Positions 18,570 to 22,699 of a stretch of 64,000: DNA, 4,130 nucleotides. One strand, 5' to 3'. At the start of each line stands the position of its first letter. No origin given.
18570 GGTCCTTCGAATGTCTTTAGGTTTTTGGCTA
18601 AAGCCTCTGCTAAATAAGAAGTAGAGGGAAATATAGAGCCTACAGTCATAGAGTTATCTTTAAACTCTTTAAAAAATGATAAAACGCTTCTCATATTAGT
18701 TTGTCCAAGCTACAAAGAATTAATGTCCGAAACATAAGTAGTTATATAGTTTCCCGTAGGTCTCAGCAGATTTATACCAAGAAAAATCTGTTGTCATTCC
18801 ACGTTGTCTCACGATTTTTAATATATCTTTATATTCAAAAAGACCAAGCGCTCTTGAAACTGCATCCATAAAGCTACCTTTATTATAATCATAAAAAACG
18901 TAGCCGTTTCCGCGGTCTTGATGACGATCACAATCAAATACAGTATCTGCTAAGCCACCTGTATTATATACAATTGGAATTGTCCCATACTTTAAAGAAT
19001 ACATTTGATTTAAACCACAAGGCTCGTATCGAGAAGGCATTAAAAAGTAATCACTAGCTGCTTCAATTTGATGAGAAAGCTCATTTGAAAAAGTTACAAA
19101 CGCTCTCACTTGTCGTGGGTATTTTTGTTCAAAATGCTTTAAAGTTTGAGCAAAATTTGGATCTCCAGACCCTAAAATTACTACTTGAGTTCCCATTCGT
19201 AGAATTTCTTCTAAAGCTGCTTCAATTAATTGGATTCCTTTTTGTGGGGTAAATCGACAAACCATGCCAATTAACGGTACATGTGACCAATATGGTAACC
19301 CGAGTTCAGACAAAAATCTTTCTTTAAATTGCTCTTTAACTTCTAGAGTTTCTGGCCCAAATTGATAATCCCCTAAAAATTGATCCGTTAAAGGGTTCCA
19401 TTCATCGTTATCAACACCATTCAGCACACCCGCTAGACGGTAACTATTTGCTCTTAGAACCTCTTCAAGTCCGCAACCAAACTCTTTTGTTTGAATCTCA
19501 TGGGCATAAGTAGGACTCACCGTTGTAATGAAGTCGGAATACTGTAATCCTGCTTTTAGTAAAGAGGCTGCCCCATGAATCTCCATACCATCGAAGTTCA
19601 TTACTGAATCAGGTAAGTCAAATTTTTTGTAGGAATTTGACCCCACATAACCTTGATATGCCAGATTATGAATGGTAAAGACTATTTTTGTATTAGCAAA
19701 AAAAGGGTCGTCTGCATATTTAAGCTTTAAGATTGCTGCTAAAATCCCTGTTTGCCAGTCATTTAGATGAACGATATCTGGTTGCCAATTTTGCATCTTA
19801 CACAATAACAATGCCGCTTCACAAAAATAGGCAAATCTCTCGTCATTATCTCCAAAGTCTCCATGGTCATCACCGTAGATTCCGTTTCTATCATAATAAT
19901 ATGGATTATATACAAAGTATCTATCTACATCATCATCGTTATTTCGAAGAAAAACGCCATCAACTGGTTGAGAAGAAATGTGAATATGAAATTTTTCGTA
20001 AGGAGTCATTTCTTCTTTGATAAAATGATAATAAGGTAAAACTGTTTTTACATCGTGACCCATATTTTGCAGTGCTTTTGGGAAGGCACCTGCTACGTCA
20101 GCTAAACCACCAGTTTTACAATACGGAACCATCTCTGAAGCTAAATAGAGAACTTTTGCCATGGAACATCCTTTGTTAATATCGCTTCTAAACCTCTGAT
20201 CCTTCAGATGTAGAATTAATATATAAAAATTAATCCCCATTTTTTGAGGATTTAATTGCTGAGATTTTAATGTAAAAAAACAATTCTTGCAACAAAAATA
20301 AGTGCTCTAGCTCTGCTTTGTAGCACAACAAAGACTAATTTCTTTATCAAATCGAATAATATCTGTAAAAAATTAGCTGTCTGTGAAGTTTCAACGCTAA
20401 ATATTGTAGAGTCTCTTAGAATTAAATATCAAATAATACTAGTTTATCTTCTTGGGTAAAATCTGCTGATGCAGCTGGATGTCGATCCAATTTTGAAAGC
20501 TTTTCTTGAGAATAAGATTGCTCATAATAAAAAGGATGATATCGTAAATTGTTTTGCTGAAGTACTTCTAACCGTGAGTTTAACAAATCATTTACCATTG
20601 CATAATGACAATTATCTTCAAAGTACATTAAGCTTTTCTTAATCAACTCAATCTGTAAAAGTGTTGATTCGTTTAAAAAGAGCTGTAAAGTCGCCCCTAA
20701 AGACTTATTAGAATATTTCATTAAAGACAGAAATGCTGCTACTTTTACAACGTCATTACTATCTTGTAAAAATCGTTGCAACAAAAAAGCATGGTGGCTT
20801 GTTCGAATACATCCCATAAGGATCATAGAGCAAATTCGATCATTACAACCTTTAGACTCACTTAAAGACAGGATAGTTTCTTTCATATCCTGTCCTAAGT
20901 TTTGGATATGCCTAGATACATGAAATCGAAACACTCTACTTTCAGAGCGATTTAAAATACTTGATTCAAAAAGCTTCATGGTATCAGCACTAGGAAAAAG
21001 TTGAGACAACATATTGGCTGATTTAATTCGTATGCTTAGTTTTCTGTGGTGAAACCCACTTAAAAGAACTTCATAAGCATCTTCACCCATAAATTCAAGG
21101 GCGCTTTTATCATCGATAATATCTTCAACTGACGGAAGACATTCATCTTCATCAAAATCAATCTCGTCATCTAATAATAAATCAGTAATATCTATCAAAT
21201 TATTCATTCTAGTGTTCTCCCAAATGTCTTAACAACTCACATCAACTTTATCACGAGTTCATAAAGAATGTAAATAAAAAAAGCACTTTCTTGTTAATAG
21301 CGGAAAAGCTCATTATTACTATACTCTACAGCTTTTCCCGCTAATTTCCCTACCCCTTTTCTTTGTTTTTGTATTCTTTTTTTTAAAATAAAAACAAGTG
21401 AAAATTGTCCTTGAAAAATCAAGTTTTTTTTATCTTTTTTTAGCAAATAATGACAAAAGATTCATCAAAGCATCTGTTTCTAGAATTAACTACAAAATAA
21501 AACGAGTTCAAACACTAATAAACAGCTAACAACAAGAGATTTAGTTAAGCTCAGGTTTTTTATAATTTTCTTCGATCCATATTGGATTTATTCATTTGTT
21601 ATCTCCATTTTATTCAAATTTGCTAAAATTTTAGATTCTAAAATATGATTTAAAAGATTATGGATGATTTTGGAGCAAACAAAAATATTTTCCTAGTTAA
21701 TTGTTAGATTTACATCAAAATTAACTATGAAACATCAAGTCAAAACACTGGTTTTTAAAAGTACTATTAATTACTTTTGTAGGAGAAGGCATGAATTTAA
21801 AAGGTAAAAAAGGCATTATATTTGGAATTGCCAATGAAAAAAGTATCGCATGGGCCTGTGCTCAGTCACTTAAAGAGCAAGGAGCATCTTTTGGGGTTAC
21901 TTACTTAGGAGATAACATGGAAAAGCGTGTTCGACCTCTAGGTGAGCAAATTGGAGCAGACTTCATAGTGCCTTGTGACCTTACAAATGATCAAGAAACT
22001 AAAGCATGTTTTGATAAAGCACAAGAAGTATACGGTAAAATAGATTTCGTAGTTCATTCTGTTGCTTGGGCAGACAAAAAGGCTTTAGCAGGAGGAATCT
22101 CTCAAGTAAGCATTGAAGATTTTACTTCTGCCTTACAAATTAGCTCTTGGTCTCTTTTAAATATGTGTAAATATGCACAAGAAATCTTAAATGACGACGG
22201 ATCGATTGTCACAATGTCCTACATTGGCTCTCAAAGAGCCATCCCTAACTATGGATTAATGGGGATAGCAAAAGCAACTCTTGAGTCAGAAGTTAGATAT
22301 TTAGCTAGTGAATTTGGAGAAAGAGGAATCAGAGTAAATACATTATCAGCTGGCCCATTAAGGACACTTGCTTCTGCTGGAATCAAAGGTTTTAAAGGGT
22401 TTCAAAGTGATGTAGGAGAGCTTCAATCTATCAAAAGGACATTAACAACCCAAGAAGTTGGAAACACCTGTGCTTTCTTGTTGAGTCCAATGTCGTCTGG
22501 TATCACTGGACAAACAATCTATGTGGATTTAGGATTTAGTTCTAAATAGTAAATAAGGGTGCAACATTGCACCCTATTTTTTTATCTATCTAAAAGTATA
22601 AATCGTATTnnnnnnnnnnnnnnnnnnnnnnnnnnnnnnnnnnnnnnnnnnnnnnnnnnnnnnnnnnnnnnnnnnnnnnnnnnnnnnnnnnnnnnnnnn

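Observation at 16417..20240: Atypical radical-SAM-like enzyme, SAM methyltransferase and stand-alone glgA immediately upstream of the giant lipoproteins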

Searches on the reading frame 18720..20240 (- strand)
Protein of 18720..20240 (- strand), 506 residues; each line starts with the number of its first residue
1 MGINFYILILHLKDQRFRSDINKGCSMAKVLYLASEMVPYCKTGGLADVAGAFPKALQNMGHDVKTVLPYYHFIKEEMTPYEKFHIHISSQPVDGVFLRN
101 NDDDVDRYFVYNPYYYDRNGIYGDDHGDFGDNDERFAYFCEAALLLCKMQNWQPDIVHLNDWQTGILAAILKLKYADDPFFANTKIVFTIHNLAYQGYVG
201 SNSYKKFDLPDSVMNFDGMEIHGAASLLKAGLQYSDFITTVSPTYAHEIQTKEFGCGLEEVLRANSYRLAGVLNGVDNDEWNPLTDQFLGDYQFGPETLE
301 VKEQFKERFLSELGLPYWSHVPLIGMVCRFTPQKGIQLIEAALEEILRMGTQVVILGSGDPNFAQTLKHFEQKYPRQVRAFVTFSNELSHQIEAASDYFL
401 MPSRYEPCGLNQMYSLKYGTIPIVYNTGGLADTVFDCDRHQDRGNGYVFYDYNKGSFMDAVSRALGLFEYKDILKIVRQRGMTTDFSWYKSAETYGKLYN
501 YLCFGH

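Call 3: search_protein_families(library=pfam, proteins=[window:18720-20240:-], max_evalue=0.1)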
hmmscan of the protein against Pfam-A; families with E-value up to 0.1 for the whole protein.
window:18720-20240:- (506 aa): 6 families
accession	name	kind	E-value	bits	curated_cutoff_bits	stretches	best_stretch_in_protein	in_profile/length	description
PF08323.17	Glyco_transf_5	-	2.2e-84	283.4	22.7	1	29-263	1-238/239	Starch synthase catalytic domain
PF00534.26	Glycos_transf_1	-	2.4e-13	50.4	26.4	1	322-465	16-156/172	Glycosyl transferases group 1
PF13692.12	Glyco_trans_1_4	-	1.1e-09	39.2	27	1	322-465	2-140/142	Glycosyl transferases group 1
PF13439.12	Glyco_transf_4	-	1.3e-06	28.9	28.5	1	145-251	64-150/170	Glycosyltransferase Family 4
PF13579.12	Glyco_trans_4_4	-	1.5e-05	25.9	29.7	1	141-250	58-143/158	Glycosyl transferase 4-like domain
PF20706.3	GT4-conflict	-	0.065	12.6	26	0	326-434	202-320/385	Family 4 Glycosyltransferase in conflict systems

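Call 4: search_protein_families(library=ncbifam, proteins=[window:18720-20240:-], max_evalue=0.1)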
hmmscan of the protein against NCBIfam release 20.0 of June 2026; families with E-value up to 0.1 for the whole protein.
window:18720-20240:- (506 aa): 21 families
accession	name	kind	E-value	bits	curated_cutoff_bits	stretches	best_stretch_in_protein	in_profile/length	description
TIGR02095.1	glgA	subfamily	5.4e-166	552.9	328.45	1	29-501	2-476/477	glycogen/starch synthase, ADP-glucose type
NF001903.0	PRK00654.2-2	equivalog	1.8e-158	528.1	616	1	29-500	2-476/482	glycogen synthase GlgA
NF001898.0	PRK00654.1-1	equivalog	8.7e-149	496.2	603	1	29-502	2-475/477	glycogen synthase GlgA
NF001899.0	PRK00654.1-2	equivalog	1.5e-142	475.4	459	1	29-502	2-475/478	glycogen synthase GlgA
NF001901.0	PRK00654.1-5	equivalog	1.1e-120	403.5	649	1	20-502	16-491/502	glycogen synthase GlgA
NF010699.0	PRK14099.1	equivalog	3.9e-118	395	762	1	27-502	3-479/485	glycogen synthase GlgA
NF001900.0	PRK00654.1-3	equivalog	2e-112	376.1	509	1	29-503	2-455/481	glycogen synthase GlgA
NF001905.0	PRK00654.2-4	subfamily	5e-108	361.8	560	1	30-502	3-486/489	glycogen synthase GlgA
NF001906.0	PRK00654.2-5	equivalog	1.5e-107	360.5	870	1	29-500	7-481/485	glycogen synthase GlgA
NF010698.0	PRK14098.1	equivalog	2.8e-100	336.3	754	1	27-502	5-486/489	starch synthase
NF001902.0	PRK00654.2-1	equivalog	8.5e-88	295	845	1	30-502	3-489/492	glycogen synthase GlgA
NF001904.0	PRK00654.2-3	equivalog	9.2e-60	202.7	577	1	29-501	2-473/475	glycogen synthase GlgA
NF046085.1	XrtY_assoc_Gly1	equivalog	4.8e-06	25.7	400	1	327-501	215-383/387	XrtY-associated glycosyltransferase XYAG1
NF038295.1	EPS_HpsP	equivalog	7e-06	25.3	550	1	319-465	205-350/388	hormogonium polysaccharide biosynthesis glycosyltransferase HpsP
TIGR02149.1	glgA_Coryne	subfamily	8.4e-06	25.1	302.4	1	321-437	204-325/391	glycogen synthase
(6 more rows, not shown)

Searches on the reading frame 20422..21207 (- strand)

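Call 3: search_protein_families(library=pfam, proteins=[window:20422-21207:-], max_evalue=0.1)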
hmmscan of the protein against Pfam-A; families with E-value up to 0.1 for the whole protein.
window:20422-21207:- (261 aa): 2 families
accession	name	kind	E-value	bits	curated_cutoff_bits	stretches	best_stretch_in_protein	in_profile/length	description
PF04278.17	Tic22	-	0.01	15.6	23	1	208-247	161-200/244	Tic22-like family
PF12717.13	Cnd1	-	0.079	13.4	26.4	0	126-179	46-99/162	non-SMC mitotic condensation complex subunit 1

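Call 4: search_protein_families(library=ncbifam, proteins=[window:20422-21207:-], max_evalue=0.1)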
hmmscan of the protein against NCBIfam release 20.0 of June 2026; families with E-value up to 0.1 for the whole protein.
window:20422-21207:- (261 aa): 2 families
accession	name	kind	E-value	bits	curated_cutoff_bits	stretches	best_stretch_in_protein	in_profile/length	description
TIGR00995.1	3a0901s06TIC22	subfamily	0.0032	17.1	413.15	1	208-250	182-224/270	Tic22 family chloroplast protein importer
NF045915.1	PhycobilmeDegNblB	equivalog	0.052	13.1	300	0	110-177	4-71/214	phycobilisome degradation protein NblB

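Call 33: search_protein_families(library=pfam, proteins=[window:20422-21207:-], max_evalue=0.01)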
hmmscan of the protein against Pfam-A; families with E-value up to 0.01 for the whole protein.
window:20422-21207:- (261 aa): 0 families

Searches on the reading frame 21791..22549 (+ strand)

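Call 80: search_protein_families(library=pfam, proteins=[window:21791-22549:+], max_evalue=0.00001)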
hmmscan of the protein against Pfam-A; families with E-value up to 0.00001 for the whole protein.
window:21791-22549:+ (252 aa): 3 families
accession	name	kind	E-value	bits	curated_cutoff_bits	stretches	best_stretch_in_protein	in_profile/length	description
PF13561.12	adh_short_C2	-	3.9e-82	275.8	27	1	12-250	1-236/236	Enoyl-(Acyl carrier protein) reductase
PF00106.31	adh_short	-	2.9e-18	66.5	26.6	1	17-194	10-186/195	short chain dehydrogenase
PF12241.14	Enoyl_reductase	-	2.3e-06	27.6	22.1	0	129-200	129-202/236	Trans-2-enoyl-CoA reductase catalytic region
